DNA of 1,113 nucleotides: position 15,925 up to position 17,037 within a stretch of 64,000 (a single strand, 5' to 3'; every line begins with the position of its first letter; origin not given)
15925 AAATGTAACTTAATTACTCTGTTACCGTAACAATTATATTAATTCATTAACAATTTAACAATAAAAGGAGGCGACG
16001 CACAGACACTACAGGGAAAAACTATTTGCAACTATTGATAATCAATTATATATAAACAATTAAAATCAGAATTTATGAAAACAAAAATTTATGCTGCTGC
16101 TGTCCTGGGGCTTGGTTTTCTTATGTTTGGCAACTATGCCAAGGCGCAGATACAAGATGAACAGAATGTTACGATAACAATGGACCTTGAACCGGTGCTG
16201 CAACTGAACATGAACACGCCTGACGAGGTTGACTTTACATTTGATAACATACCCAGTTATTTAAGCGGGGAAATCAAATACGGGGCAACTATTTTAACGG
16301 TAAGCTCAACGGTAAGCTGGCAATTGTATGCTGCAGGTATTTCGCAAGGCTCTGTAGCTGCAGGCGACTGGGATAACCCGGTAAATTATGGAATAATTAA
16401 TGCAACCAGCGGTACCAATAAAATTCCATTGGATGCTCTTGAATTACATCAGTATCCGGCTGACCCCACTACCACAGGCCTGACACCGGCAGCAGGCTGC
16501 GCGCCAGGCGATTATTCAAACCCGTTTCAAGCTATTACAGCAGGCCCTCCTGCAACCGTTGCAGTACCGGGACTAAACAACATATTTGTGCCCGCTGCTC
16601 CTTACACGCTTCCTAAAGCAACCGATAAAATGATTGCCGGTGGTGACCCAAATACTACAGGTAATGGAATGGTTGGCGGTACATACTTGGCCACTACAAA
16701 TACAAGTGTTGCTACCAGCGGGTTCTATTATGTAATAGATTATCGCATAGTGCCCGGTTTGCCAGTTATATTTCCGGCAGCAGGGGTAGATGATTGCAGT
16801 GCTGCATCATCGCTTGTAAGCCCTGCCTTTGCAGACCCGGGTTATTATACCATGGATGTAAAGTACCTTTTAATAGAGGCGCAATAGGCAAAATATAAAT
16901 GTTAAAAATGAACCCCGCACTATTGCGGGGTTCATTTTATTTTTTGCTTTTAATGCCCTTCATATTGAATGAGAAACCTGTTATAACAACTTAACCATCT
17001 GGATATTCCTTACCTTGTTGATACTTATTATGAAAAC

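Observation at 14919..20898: Four-gene cluster resembling a chaperone/usher-type surface-filament assembly system, not matching known Bacteroidota pilus types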

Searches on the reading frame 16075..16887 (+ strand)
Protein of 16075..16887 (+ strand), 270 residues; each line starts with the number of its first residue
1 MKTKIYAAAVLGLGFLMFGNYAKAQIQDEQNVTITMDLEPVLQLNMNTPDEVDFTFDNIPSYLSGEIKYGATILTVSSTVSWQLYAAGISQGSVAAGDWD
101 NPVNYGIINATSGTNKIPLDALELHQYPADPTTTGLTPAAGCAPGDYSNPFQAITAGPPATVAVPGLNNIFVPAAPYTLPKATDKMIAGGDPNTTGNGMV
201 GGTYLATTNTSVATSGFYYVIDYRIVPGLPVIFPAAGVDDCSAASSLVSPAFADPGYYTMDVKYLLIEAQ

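Call 3: search_protein_families(library=pfam, proteins=[window:16075-16887:+], max_evalue=1)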
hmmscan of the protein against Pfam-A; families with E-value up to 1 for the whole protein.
window:16075-16887:+ (270 aa): 1 family
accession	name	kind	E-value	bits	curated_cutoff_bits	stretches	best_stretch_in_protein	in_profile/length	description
PF00719.24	Pyrophosphatase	-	0.021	15.1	23.5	1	101-132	34-65/153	Inorganic pyrophosphatase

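Call 4: search_protein_families(library=ncbifam, proteins=[window:16075-16887:+], max_evalue=1)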
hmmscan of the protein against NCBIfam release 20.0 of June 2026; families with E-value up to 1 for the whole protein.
window:16075-16887:+ (270 aa): 0 families

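Call 16: find_homologous_proteins(query=window:16075-16887:+)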
Query window:16075-16887:+ (270 aa): 393 proteins with E <= 0.001 among 2595 candidates; the best 120 are listed.
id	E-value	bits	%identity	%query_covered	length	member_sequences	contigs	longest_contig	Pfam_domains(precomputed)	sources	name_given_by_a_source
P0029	9.5e-175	597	100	100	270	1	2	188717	-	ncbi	ncbi:MAG: hypothetical protein ACLQQ4_11485 [Bacteroidia bacterium]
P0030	6.2e-130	450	80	100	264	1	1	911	-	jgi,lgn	-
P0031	8.8e-115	401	70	100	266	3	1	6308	-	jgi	jgi:hypothetical protein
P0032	2.1e-114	399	70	100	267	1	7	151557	-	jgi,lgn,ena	jgi:hypothetical protein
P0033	4.0e-114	399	71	100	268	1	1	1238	-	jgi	-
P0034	1.2e-106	374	67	100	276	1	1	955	-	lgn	-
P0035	1.8e-104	367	66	100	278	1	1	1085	-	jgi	jgi:hypothetical protein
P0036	5.8e-98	346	64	100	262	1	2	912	-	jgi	-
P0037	6.3e-98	345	64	100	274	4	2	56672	-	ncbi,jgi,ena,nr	ncbi:MAG TPA: hypothetical protein VK783_08840 [Bacteroidia bacterium]|nr:hypothetical protein [Bact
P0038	1.2e-92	328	62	100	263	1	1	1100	-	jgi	jgi:hypothetical protein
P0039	2.1e-90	321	63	100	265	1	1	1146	-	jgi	jgi:hypothetical protein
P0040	6.2e-89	316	62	100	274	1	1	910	-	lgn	-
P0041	1.2e-86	309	61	100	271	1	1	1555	-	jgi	jgi:hypothetical protein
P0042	7.4e-84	299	59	100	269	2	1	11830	-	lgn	-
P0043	1.5e-78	282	57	100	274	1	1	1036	-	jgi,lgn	-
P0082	1.6e-56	210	47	97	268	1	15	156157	-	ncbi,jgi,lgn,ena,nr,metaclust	ncbi:MAG: hypothetical protein A2275_16110 [Bacteroidetes bacterium RIFOXYA12_FULL_35_11]|nr:MAG: hy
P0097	5.2e-56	208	47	99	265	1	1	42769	-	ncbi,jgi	jgi:hypothetical protein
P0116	2.5e-55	206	45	98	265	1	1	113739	-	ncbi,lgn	ncbi:MAG: hypothetical protein ACXITV_06505 [Luteibaculaceae bacterium]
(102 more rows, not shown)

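Call 19: find_encoding_contigs(protein=P0082, flank=9000, max_places=2)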
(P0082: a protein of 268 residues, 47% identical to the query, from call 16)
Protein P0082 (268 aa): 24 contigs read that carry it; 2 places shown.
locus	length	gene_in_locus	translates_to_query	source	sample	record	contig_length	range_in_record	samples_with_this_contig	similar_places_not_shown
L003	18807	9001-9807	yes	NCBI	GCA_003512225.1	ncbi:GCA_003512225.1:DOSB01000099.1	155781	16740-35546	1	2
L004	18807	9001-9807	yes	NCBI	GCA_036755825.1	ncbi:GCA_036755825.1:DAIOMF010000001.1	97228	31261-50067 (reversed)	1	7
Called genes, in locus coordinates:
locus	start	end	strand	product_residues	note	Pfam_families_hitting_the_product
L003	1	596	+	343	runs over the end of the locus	PF00710:Asparaginase, PF17763:Asparaginase_C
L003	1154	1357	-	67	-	-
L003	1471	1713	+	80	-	PF07308:DUF1456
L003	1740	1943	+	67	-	PF09962:DUF2196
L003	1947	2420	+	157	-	-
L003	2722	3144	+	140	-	PF22544:HYDIN_VesB_CFA65-like_Ig, PF07610:DUF1573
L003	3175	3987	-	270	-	PF00106:adh_short, PF08643:DUF1776, PF08659:KR, PF13561:adh_short_C2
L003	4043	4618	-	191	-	PF04011:LemA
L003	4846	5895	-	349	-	PF01180:DHO_dh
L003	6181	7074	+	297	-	PF09992:NAGPA (weak)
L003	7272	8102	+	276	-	PF06030:WxLIP_PGBD (faint)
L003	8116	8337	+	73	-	PF04255:DUF433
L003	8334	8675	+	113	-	PF18480:DUF5615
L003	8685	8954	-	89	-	-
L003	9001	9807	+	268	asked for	-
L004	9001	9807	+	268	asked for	-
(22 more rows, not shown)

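Call 20: find_encoding_contigs(protein=P0116, flank=9000, max_places=2)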
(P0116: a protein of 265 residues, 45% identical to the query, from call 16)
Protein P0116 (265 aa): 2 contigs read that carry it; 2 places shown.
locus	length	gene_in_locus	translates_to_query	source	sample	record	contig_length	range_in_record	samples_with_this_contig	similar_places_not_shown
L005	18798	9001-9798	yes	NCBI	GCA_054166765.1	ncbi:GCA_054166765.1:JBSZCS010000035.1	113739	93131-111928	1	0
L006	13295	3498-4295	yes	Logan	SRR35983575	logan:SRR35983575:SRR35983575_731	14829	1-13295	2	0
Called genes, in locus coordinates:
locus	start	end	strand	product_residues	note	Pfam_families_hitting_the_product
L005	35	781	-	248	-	PF13568:OMP_b-brl_2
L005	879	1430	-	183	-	-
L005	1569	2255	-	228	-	PF02254:TrkA_N, PF03446:NAD_binding_2 (faint), PF02080:TrkA_C (faint)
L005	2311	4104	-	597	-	PF02386:TrkH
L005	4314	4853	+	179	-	-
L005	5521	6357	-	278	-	PF01869:BcrAD_BadFG (weak)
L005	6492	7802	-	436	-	PF00924:MS_channel_2nd, PF21082:MS_channel_3rd (weak)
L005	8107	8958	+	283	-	PF06030:WxLIP_PGBD (faint)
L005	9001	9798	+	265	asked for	-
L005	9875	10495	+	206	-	-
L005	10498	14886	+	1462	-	PF17210:SdrD_B (faint)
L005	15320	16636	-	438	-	PF00364:Biotin_lipoyl, PF02817:E3_binding, PF00198:2-oxoacid_dh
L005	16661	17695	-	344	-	PF00676:E1_dh, PF13292:DXP_synthase_N (weak), PF02775:TPP_enzyme_C (weak)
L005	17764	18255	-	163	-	PF08211:dCMP_cyt_deam_2, PF00383:dCMP_cyt_deam_1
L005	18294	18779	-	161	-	PF02542:YgbB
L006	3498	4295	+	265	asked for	-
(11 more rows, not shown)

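Call 30: search_protein_families(library=pfam, alignment_id=A4, max_evalue=1)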
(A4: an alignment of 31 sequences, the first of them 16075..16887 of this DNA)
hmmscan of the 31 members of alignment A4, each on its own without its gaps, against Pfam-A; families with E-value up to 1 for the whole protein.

A. member 1, window:16075-16887:+ (270 aa): 1 family
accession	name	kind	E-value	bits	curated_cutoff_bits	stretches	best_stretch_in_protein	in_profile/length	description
PF00719.24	Pyrophosphatase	-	0.021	15.1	23.5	1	101-132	34-65/153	Inorganic pyrophosphatase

B. families by the number of members that match (of 31 scanned): 6 families
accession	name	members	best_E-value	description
PF16351.10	DUF4979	1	0.016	Domain of unknown function (DUF4979)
PF00719.24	Pyrophosphatase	1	0.021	Inorganic pyrophosphatase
PF08139.17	LPAM_1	1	0.025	Prokaryotic membrane lipoprotein lipid attachment site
PF02042.20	RWP-RK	1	0.096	RWP-RK domain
PF15869.11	TolB_like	1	0.11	TolB-like 6-blade propeller-like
PF08980.16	DUF1883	1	0.22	Domain of unknown function (DUF1883)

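Call 34: search_solved_structures(query=A4, max_evalue=10)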
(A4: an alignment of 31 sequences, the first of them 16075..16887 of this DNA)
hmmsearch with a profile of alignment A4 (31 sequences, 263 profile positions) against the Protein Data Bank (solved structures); distinct sequences matched with E-value up to 10: 5.
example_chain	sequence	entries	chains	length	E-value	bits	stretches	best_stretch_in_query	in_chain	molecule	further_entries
9ikk_A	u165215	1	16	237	1.7e-72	247.2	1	24-261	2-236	TLP-2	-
9ikj_A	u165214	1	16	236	1.7e-70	240.7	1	24-261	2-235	TLP-1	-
4qi7_A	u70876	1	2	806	0.0019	20.9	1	160-238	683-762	Cellobiose dehydrogenase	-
4qi4_A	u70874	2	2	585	0.33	13.5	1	173-235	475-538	Cellobiose dehydrogenase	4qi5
4qi6_A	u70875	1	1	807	0.46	13.1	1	173-235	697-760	Cellobiose dehydrogenase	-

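Call 36: search_solved_structures(query=window:16075-16887:+, max_evalue=0.01, show_alignments=2)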
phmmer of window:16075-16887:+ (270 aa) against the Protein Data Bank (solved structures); distinct sequences matched with E-value up to 0.01: 3.
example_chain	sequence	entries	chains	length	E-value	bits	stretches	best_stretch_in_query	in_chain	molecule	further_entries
9ikk_A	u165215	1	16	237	6.6e-36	127.3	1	28-268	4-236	TLP-2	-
9ikj_A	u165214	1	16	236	1.1e-35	126.6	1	28-268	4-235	TLP-1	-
4qi7_A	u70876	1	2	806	0.0017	21.1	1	171-240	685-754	Cellobiose dehydrogenase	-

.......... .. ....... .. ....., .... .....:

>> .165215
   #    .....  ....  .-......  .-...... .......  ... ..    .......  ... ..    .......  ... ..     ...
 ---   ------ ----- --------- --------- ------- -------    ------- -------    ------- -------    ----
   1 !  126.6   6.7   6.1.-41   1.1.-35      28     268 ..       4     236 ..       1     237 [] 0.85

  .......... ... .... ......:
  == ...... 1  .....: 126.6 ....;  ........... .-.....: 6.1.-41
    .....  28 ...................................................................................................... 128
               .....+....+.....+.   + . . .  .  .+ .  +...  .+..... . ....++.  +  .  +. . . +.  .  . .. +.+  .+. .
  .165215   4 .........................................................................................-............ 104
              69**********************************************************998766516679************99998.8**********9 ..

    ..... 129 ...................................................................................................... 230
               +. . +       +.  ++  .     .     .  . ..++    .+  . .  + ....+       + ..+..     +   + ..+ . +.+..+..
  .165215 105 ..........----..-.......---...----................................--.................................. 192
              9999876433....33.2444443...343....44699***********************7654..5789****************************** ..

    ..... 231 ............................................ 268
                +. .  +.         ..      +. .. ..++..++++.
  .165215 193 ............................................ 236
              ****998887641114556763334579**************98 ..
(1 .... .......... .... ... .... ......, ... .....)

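Call 51: find_related_loci(query=A4, collection=genome_contigs, flank=8000)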
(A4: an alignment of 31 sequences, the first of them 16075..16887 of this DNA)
Query A4 (270 aa) in genome_contigs; peptide patterns used: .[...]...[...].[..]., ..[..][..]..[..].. (x = any residue, [..] = any of these).
222 stretches matched a pattern; 200 encode a relative of the query (tblastn E <= 1e-3); the best 80 are kept; 80 distinct loci.
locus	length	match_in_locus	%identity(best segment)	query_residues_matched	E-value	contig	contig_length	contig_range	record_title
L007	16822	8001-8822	64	1-270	2e-105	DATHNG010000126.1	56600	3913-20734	MAG TPA_asm: Bacteroidia bacterium isolate SMAG_U12652 k141_1576454, whole genome shotgun sequence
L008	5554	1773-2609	52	1-270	2e-74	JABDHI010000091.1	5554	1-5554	MAG: Bacteroidetes bacterium isolate BWOrgControl_Nextera52_MAG2 3300021043.a:Ga0206844_10593, whole genome shotgun sequ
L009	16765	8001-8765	46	1-270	3e-65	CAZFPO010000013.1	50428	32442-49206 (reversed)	MAG TPA_asm: uncultured Lentimicrobiaceae bacterium isolate SRP263991_co7_873 genome assembly, contig: NODE_673_length_5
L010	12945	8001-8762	47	1-270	1e-64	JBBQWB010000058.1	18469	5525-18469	MAG: Bacteroidales bacterium isolate Co_metawrap_2037 Cmw_2037_k141_1835340_length_18469_cov_10.9978, whole genome shotg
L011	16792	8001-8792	47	10-270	4e-64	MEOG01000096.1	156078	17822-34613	MAG: Bacteroidetes bacterium GWF2_35_48 gwf2_scaffold_563, whole genome shotgun sequence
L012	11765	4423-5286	45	1-270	7e-64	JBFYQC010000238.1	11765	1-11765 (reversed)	MAG: Bacteroidota bacterium isolate PPR_0171 PPR_0171_bin.34.fa_k121_148299, whole genome shotgun sequence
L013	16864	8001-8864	45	1-270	6e-64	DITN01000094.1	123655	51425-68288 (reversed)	MAG TPA_asm: Bacteroidetes bacterium UBA6183 UBA6183_contig_98750, whole genome shotgun sequence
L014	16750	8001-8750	46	1-270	1e-63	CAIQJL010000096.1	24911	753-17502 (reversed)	MAG: uncultured Bacteroidetes bacterium isolate LJ_bin-1023 genome assembly, contig: bin-1023:096/407, whole genome shot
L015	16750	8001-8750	46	1-270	8e-63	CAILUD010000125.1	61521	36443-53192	MAG: uncultured Bacteroidetes bacterium isolate Loclat_bin-05662 genome assembly, contig: bin-05662:125/233, whole genom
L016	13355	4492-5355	45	1-270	6e-63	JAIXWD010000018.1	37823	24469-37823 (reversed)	MAG: Bacteroidetes bacterium isolate D4_MAG_00005 pond_D4_MAG_00005_000000000024, whole genome shotgun sequence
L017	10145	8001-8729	52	22-270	1e-62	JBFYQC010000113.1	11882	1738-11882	MAG: Bacteroidota bacterium isolate PPR_0171 PPR_0171_bin.34.fa_k121_328270, whole genome shotgun sequence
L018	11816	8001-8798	48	4-270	2e-62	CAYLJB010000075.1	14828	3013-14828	MAG TPA_asm: uncultured Fluviicola sp. isolate SRP219642_co8_467 genome assembly, contig: NODE_5760_length_14828_cov_5.8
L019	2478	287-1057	46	1-270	3e-63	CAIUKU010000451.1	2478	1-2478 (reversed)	MAG: uncultured Bacteroidales bacterium isolate Loclat_bin-11079 genome assembly, contig: bin-11079:451/526, whole genom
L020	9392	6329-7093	47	1-270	3e-62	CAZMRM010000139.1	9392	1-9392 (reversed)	MAG TPA_asm: uncultured Chitinophaga sp. isolate SRP344714_co1_386 genome assembly, contig: NODE_13147_length_9392_cov_3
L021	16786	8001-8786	50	1-270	2e-62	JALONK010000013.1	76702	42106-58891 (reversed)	MAG: Bacteroidia bacterium isolate Prado075 scaffold_178, whole genome shotgun sequence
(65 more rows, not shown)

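Call 79: find_encoding_contigs(protein=P0097, flank=8000, max_places=2)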
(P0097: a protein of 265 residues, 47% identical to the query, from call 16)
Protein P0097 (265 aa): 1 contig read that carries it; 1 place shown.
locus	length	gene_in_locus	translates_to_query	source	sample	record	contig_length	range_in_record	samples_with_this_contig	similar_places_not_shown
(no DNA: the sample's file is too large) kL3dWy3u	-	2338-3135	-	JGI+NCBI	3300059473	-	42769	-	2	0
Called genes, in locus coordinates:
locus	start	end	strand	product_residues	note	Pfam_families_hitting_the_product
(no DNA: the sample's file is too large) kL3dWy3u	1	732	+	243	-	?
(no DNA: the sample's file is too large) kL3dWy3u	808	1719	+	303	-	-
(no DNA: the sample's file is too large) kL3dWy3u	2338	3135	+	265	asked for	-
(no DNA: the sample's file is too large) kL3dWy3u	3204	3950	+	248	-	-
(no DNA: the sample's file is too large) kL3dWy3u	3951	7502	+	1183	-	-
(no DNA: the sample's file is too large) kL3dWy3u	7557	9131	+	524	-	PF00254:FKBP_C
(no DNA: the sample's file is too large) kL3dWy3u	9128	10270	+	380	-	PF14903:WG_beta_rep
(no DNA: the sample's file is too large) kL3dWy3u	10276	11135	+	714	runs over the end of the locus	PF14559:TPR_19 (faint), PF07719:TPR_2 (faint), PF13181:TPR_8 (faint), PF13414:TPR_11 (faint), PF00515:TPR_1 (weak)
